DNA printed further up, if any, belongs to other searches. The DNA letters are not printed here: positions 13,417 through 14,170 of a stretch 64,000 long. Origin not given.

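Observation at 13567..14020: Unusual spanin-like lysis gene with an almost fully embedded alternative-frame TMD ORF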

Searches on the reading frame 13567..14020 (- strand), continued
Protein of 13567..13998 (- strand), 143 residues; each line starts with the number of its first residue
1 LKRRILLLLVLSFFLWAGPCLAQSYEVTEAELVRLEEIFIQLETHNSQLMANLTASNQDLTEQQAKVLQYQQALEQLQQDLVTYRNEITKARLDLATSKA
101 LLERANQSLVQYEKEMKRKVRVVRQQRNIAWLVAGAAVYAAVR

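Call 79: list_cluster_members(proteins=[P0001, P0002, P0158, P0007, P0012])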
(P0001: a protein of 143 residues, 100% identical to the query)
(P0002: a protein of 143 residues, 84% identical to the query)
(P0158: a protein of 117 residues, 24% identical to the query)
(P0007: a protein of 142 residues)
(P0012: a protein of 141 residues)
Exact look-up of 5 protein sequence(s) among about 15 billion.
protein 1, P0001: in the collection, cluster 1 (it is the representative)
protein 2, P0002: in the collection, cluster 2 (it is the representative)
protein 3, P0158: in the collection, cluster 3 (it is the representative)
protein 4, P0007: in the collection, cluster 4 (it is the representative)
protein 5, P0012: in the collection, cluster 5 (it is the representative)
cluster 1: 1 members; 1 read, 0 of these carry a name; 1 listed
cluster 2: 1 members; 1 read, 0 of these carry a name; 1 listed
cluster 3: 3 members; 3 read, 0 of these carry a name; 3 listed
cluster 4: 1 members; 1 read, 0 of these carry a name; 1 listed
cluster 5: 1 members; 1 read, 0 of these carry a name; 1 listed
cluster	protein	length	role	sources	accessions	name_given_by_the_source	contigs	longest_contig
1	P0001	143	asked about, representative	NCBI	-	-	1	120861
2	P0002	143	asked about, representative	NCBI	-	-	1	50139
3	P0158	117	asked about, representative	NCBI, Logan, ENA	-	-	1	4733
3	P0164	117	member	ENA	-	-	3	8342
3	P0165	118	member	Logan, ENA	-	-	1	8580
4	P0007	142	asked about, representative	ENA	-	-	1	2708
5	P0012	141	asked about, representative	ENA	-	-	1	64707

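Call 86: search_dna_similar(query=P0007, collection=phages, mode=protein, max_evalue=0.01)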
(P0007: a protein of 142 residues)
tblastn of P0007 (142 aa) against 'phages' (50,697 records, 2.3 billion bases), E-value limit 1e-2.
No match.

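Call 87: search_dna_similar(query=L006:3959-4303:+, collection=phages, mode=protein, max_evalue=0.01)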
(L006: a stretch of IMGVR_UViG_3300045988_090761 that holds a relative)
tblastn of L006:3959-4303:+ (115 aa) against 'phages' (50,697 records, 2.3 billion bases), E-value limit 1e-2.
Records with a match: 1; places in all: 1; records where one place covers at least 80% of the query: 1.
Best place of each record, by identity: <60% 1.
By first word of the organism name: Bacteriophage 1.
By host as written in the record: - 1.
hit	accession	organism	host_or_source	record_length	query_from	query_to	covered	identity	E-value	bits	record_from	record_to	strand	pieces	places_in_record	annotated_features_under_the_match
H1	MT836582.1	Bacteriophage sp.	human fecal samples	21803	9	114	92%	27.9%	2e-3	42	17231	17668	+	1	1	record has no annotation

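Call 88: search_dna_similar(query=P0061, collection=phages, mode=protein, max_evalue=0.01)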
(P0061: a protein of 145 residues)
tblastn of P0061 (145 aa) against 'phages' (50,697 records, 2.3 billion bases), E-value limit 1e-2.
Records with a match: 1; places in all: 1; records where one place covers at least 80% of the query: 0.
Best place of each record, by identity: <60% 1.
By first word of the organism name: Bacteriophage 1.
By host as written in the record: - 1.
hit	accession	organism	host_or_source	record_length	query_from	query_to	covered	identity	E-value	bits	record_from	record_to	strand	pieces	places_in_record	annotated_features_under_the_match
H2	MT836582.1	Bacteriophage sp.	human fecal samples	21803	31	143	78%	34.1%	2e-3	42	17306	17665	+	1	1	record has no annotation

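Call 93: search_protein_families(library=pfam, proteins=[L007:2321-2815:+, L007:2815-3393:+, L008:2422-2844:+, L008:2841-3416:+, L009:2604-3290:+, L010:2463-2912:+, L010:2902-3501:+, L011:2007-2666:+, L011:2659-3243:+, L012:75-545:+], max_evalue=0.001)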
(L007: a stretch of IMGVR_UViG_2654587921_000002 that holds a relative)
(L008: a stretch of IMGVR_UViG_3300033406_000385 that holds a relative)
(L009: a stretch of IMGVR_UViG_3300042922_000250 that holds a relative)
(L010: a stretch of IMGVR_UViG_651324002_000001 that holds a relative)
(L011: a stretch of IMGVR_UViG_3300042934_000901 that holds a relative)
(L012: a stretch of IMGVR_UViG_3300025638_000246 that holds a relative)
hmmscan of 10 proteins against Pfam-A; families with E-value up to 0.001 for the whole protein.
L007:2321-2815:+ (164 aa): 1 family
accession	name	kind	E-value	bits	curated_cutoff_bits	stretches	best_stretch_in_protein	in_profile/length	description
PF05105.17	Phage_holin_4_1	-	1.5e-25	90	22.2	1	46-157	2-115/116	Bacteriophage holin family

L007:2815-3393:+ (192 aa): 1 family
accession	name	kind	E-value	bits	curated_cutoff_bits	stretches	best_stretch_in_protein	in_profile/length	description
PF01520.23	Amidase_3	-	7.7e-46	156.7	27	1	5-187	2-173/174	N-acetylmuramoyl-L-alanine amidase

L008:2422-2844:+ (140 aa): 1 family
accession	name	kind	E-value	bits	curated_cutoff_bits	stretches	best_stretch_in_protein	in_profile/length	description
PF05105.17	Phage_holin_4_1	-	1.8e-31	109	22.2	1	21-133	2-115/116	Bacteriophage holin family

L008:2841-3416:+ (191 aa): 0 families

L009:2604-3290:+ (228 aa): 1 family
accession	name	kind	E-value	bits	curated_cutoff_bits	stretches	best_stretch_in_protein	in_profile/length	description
PF21277.2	T6SS_VgrG3-like_C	-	1.8e-37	129.5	27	1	29-220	1-182/183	Type VI secretion system spike protein VgrG3-like, C-terminal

L010:2463-2912:+ (149 aa): 0 families

L010:2902-3501:+ (199 aa): 1 family
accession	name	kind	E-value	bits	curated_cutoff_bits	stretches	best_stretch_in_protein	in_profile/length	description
PF01520.23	Amidase_3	-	6e-42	144.1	27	1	5-188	1-173/174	N-acetylmuramoyl-L-alanine amidase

L011:2007-2666:+ (219 aa): 0 families

L011:2659-3243:+ (194 aa): 1 family
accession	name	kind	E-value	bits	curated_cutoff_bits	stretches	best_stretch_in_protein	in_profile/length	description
PF01520.23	Amidase_3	-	5.3e-45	154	27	1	9-186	1-173/174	N-acetylmuramoyl-L-alanine amidase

L012:75-545:+ (156 aa): 1 family
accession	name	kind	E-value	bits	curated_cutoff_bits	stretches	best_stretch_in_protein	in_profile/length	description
PF01510.30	Amidase_2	-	1.1e-27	97.3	26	1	24-144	3-130/131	N-acetylmuramoyl-L-alanine amidase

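Call 94: search_protein_families(library=pfam, proteins=[L013:3058-3456:+, L013:2630-2887:+, L014:2603-3244:+, L014:2388-2726:+, L006:3480-3959:+, L006:4311-5102:+, L005:1219-1977:+, L009:2345-2695:+, L016:2818-3987:+, L012:737-970:+], max_evalue=0.001)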
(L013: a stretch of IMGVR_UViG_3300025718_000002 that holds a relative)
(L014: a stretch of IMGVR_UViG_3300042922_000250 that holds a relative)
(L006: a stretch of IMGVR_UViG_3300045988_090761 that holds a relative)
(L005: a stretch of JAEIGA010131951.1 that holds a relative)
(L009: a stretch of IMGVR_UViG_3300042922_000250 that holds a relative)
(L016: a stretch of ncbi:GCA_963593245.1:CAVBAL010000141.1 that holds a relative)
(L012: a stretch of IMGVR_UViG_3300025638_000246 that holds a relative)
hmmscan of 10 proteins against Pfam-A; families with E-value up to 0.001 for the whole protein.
L013:3058-3456:+ (132 aa): 2 families
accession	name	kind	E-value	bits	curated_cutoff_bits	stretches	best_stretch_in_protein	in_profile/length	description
PF08291.16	Peptidase_M15_3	-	7.4e-21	74.8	23.2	1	15-120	1-108/108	Peptidase M15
PF05951.18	Peptidase_M15_2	-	4.2e-11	43.2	27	1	34-123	52-149/153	Bacterial protein of unknown function (DUF882)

L013:2630-2887:+ (85 aa): 0 families

L014:2603-3244:+ (213 aa): 1 family
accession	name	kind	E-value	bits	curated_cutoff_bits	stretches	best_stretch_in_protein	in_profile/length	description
PF01520.23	Amidase_3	-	6.7e-44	150.4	27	1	43-210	1-173/174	N-acetylmuramoyl-L-alanine amidase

L014:2388-2726:+ (112 aa): 0 families

L006:3480-3959:+ (159 aa): 0 families

L006:4311-5102:+ (263 aa): 3 families
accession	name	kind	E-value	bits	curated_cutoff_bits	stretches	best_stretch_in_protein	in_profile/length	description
PF01510.30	Amidase_2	-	6.8e-18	65.7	26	1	21-160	4-130/131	N-acetylmuramoyl-L-alanine amidase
PF08239.17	SH3_3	-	6.1e-07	30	27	1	213-255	2-48/54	Bacterial SH3 domain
PF06347.19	SH3_4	-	0.00031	20.9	24.1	1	214-256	5-50/56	Bacterial SH3 domain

L005:1219-1977:+ (252 aa): 2 families
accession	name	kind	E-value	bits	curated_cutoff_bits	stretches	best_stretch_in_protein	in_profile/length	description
PF01510.30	Amidase_2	-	1e-20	74.8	26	1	24-163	4-130/131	N-acetylmuramoyl-L-alanine amidase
PF08239.17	SH3_3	-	1e-08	35.6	27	1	201-243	2-48/54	Bacterial SH3 domain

L009:2345-2695:+ (116 aa): 0 families

L016:2818-3987:+ (389 aa): 1 family
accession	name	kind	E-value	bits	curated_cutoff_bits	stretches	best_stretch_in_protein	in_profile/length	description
PF21939.1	Gp10_C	-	0.00053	21.4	27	0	330-356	4-31/139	Baseplate structural protein Gp10, C-terminal domain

L012:737-970:+ (77 aa): 0 families
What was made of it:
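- The pair accompanies four unrelated endolysin types as a constant third element, as spanins do (calls 93 and 94).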

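Call 95: predict_structure(alignment_id=A6)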
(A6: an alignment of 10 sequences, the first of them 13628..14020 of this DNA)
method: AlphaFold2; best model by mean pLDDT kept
length: 130 residues; sequences in the alignment: 10
mean_pLDDT: 71.4   pTM: 0.28
mean pLDDT of the five models: 71.4, 65.6, 64.5, 63.0, 55.7
residues with pLDDT >= 90: 0; 70-90: 91; 50-70: 26; < 50: 13
segments of 3 or more residues with pLDDT < 50: 1-3, 33-41
pLDDT, mean of each block of 10 residues (from residue 1): 53 81 71 46 60 75 75 74 80 82 79 82 69
secondary structure, 60 per line:
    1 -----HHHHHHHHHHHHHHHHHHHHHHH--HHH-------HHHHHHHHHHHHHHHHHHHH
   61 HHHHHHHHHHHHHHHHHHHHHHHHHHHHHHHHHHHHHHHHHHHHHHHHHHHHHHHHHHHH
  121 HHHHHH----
elements in order: H6-28 H41-126
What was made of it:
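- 13628..14020 (-): ORF130, the upstream-starting frame: an i-spanin-like (Rz-like architecture) membrane protein, ATG start. AlphaFold gives a membrane helix at residues 6-28 and a helix at 41-126, pLDDT 71 (call 95).
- On Two-component spanin (i-spanin + o-spanin): AlphaFold gives a membrane helix plus a helix at 41-126 (call 95).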

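Call 96: fold_search(model_id=the predicted structure, library=viral)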
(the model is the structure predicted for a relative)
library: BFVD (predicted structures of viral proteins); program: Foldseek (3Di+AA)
matches with E <= 10: 1; with E <= 0.001: 0
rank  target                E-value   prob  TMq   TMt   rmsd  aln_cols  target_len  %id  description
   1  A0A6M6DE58            5.1e+00  0.10  0.16  0.21   5.6        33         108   15  (no name in the UniProt tables at hand)
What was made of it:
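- Tried and rejected: A Foldseek search of a single long helix was uninformative (call 96).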

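Call 98: search_protein_families(library=ncbifam, proteins=[window:13567-13998:-, window:13628-14020:-, L007:3440-3841:+, L014:3446-3769:+, L006:3919-4227:+, P0007, P0061], max_evalue=0.05)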
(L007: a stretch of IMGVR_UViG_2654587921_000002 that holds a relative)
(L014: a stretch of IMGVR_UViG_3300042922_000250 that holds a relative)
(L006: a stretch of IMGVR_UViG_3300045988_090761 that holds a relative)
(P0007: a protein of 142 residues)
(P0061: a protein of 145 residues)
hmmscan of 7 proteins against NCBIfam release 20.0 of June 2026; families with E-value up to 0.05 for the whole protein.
window:13567-13998:- (143 aa): 14 families
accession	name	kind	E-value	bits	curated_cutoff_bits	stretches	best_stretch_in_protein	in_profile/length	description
TIGR04211.1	SH3_and_anchor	equivalog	2.9e-06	27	65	1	32-139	68-174/198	TIGR04211 family SH3 domain-containing protein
TIGR02168.1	SMC_prok_B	equivalog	0.00045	18.1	567.35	1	24-119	233-328/1181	chromosome segregation protein SMC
NF038350.1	taxis_HmpF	equivalog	0.0018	16.7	200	1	24-129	188-296/553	pilus motility taxis protein HmpF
TIGR02169.1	SMC_prok_A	equivalog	0.0038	15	729.4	1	29-117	427-762/1165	chromosome segregation protein SMC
NF047444.1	Sig54regLepto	equivalog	0.005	16.6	240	1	4-60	5-65/149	LEPBI_I1174 family sigma 54-regulated protein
NF049984.1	Rv1679_FadE16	equivalog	0.011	15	600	1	54-132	239-316/371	Rv1679 family acyl-CoA dehydrogenase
TIGR04320.1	Surf_Exclu_PgrA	domain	0.011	15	70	1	43-110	269-339/360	SEC10/PgrA surface exclusion domain-containing protein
NF033741.1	NlpC_p60_RipA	exception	0.012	14.7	625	1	47-111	31-95/457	NlpC/P60 family peptidoglycan endopeptidase RipA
NF045487.1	ASRP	equivalog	0.013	14.1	300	1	24-118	143-236/593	archaea-specific SMC-related protein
TIGR03838.1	queuosine_YadB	equivalog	0.014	14.8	276.7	1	48-131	58-132/272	tRNA glutamyl-Q(34) synthetase GluQRS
NF004315.1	PRK05710.1-4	equivalog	0.017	14.6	250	1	57-127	65-140/274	tRNA glutamyl-Q(34) synthetase GluQRS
NF046048.1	NlpC_P60_DIP1281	equivalog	0.019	13.8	517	1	45-125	20-100/587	DIP1281 family NlpC/P60 protein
TIGR03185.1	DNA_S_dndD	equivalog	0.021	13.3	245.85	1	26-129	369-478/650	DNA sulfur modification protein DndD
TIGR00998.1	8a0101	subfamily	0.037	13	390.8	1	25-127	82-187/334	EmrA/EmrK family multidrug efflux transporter periplasmic adaptor subunit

window:13628-14020:- (130 aa): 0 families

L007:3440-3841:+ (134 aa): 0 families

L014:3446-3769:+ (108 aa): 0 families

L006:3919-4227:+ (103 aa): 0 families

P0007 (142 aa): 40 families (the best 25 are shown)
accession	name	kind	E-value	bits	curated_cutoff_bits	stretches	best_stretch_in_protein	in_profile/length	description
TIGR04211.1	SH3_and_anchor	equivalog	8.8e-07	28.7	65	1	25-139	66-179/198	TIGR04211 family SH3 domain-containing protein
TIGR02169.1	SMC_prok_A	equivalog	7.1e-06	24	729.4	1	26-126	669-769/1165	chromosome segregation protein SMC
TIGR04320.1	Surf_Exclu_PgrA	domain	1.9e-05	24.2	70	1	27-118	258-352/360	SEC10/PgrA surface exclusion domain-containing protein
TIGR02168.1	SMC_prok_B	equivalog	6.5e-05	20.8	567.35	1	25-123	288-386/1181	chromosome segregation protein SMC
NF011925.1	PRK15396.1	subfamily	7.9e-05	22.8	108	1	16-71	16-71/78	major outer membrane lipoprotein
NF041035.1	Rad50_Halo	equivalog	0.0002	19.9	1000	1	26-122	336-432/883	DNA double-strand break repair ATPase Rad50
NF038350.1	taxis_HmpF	equivalog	0.00022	19.7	200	1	28-116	211-302/553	pilus motility taxis protein HmpF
NF045487.1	ASRP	equivalog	0.00025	19.8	300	1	26-126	157-255/593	archaea-specific SMC-related protein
NF041034.1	Rad50_Sulf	equivalog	0.00036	18.5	1000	1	25-127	545-639/872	DNA double-strand break repair ATPase Rad50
NF002572.0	PRK02224.1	equivalog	0.00082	17.8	1087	1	26-124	301-399/888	DNA double-strand break repair ATPase Rad50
NF058618.1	transduce_GlnX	subfamily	0.0018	17.5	250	1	15-124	267-367/413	GlnX family signal transduction membrane protein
NF038025.1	dapto_LiaX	exception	0.0018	17.1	350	1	27-128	67-170/512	daptomycin-sensing surface protein LiaX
TIGR03185.1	DNA_S_dndD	equivalog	0.0024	16.4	245.85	1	40-129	183-271/650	DNA sulfur modification protein DndD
NF040598.1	Ala_zip_lipo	subfamily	0.0025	18.3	43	0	8-59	4-56/90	Lpp/OprI family alanine-zipper lipoprotein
NF045780.1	TrlF_fam_ATP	equivalog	0.0061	15.3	350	1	26-125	478-583/944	TrlF family AAA-like ATPase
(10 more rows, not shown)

P0061 (145 aa): 12 families
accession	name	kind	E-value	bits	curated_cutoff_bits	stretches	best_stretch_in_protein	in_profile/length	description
TIGR04211.1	SH3_and_anchor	equivalog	7.9e-05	22.4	65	1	33-140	67-173/198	TIGR04211 family SH3 domain-containing protein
NF008068.0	PRK10803.1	equivalog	0.00038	20.5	383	1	5-109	5-106/263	cell division protein CpoB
NF038218.1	IcmG_DotF_IVB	equivalog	0.00053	19.7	200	1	34-134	112-209/266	type IVB secretion system protein IcmG/DotF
TIGR02168.1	SMC_prok_B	equivalog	0.0012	16.7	567.35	1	37-127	405-495/1181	chromosome segregation protein SMC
TIGR02169.1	SMC_prok_A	equivalog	0.0016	16.2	729.4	1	38-127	674-763/1165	chromosome segregation protein SMC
NF006543.0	PRK09039.1-2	equivalog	0.0021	17.9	305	1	12-126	32-148/350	peptidoglycan -binding protein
NF038305.1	HpsJ_fam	subfamily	0.0025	17.8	60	1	9-128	86-205/234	HpsJ family protein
TIGR04320.1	Surf_Exclu_PgrA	domain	0.0058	16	70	1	32-123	263-357/360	SEC10/PgrA surface exclusion domain-containing protein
NF045487.1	ASRP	equivalog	0.0076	14.9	300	1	38-130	124-218/593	archaea-specific SMC-related protein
NF045535.1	Sel_Asgard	equivalog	0.027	14.4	132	1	33-124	13-104/195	putative selenocysteine system protein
TIGR03752.1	conj_TIGR03752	hypoth_equivalog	0.032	13.5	241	1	13-128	13-127/471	TIGR03752 family integrating conjugative element protein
NF009120.0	PRK12472.1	subfamily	0.046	12.5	369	0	29-131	207-308/508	hypothetical protein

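Call 99: search_solved_structures(query=A5, max_evalue=1)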
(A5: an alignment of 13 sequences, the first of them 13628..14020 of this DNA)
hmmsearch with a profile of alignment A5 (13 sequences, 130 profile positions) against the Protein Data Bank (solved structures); distinct sequences matched with E-value up to 1: 38.
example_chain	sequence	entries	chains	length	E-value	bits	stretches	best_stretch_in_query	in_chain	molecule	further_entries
8a3k_UNK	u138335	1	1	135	0.00061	22.9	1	45-89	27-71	sc-apCC-4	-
9r1k_A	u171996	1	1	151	0.0015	21.6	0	59-106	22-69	sc-apCC-4-A7F-1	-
9r1m_A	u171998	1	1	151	0.0018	21.4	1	45-94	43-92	sc-apCC-4-LMF-1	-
2ch7_B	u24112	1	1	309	0.0035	20.5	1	38-120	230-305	METHYL-ACCEPTING CHEMOTAXIS PROTEIN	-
2ch7_A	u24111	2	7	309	0.0037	20.4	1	38-120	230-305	METHYL-ACCEPTING CHEMOTAXIS PROTEIN | Methyl-accepting chemotaxis protein 2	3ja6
9r1j_A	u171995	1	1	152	0.0063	19.7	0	45-94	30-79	sc-apCC-4-NR-1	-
3ja6_H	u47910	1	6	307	0.0076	19.4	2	33-86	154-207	Methyl-accepting chemotaxis protein 2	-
6gaj_A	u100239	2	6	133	0.015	18.5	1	40-104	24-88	Outer capsid protein sigma-1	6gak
1wp8_A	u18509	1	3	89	0.027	17.6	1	89-120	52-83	Fusion glycoprotein F0,Fusion glycoprotein F0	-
8j0s_d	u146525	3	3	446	0.031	17.4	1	22-100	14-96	Multifunctional fusion protein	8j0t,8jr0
4r0r_A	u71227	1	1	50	0.043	16.9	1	43-75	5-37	eboIZN21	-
9r1n_A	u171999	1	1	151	0.058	16.6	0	43-108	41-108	sc-apCC-4-DPH-2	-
8qkd_A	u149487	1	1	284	0.063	16.4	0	33-109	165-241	sc-CC-5-24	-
6gao_A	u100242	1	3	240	0.076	16.2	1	40-104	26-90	Outer capsid protein sigma-1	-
1wp7_A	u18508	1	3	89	0.14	15.3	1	89-120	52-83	fusion protein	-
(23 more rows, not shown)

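Call 100: search_solved_structures(query=A3, max_evalue=0.1)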
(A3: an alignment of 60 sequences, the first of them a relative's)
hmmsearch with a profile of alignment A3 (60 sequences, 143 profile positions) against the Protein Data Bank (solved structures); distinct sequences matched with E-value up to 0.1: 79 (the best 60 are shown).
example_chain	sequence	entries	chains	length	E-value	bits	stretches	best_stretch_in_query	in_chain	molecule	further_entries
4gkw_A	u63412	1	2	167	5.6e-05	26.1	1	41-121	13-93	Spindle assembly abnormal protein 6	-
9f5w_B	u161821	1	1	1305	0.00013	24.9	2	65-124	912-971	Structural maintenance of chromosomes protein 4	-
8a3k_UNK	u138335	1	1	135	0.00025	23.9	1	36-92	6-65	sc-apCC-4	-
1eq7_A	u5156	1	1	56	0.0003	23.7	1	66-117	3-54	OUTER MEMBRANE LIPOPROTEIN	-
1kfm_A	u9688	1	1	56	0.00043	23.2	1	66-117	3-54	MAJOR OUTER MEMBRANE LIPOPROTEIN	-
9rld_L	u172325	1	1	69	0.00047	23.1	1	66-119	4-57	Major outer membrane lipoprotein Lpp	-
6yuf_C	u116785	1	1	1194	0.00066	22.6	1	61-117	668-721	Structural maintenance of chromosomes protein 3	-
9rlc_L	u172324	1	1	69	0.0011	21.9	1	67-119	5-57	Major outer membrane lipoprotein Lpp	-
9rgy_A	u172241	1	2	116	0.0014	21.5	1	32-91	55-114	sc-apCC3-CW-0NTT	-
8qox_B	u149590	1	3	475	0.0026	20.7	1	30-122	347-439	Conserved membrane protein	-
6x1i_B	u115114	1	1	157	0.0052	19.7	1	70-125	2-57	SnoaL-like Protein fused to a coiled coil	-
6xor_A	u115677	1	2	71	0.0052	19.7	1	41-107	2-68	Protein swallow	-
3u59_A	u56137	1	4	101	0.0056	19.6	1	41-126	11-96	Tropomyosin beta chain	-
1kfn_A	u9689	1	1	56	0.0065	19.4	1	66-117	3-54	MAJOR OUTER MEMBRANE LIPOPROTEIN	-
1ic2_A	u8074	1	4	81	0.0067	19.3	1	41-109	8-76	TROPOMYOSIN ALPHA CHAIN, SKELETAL MUSCLE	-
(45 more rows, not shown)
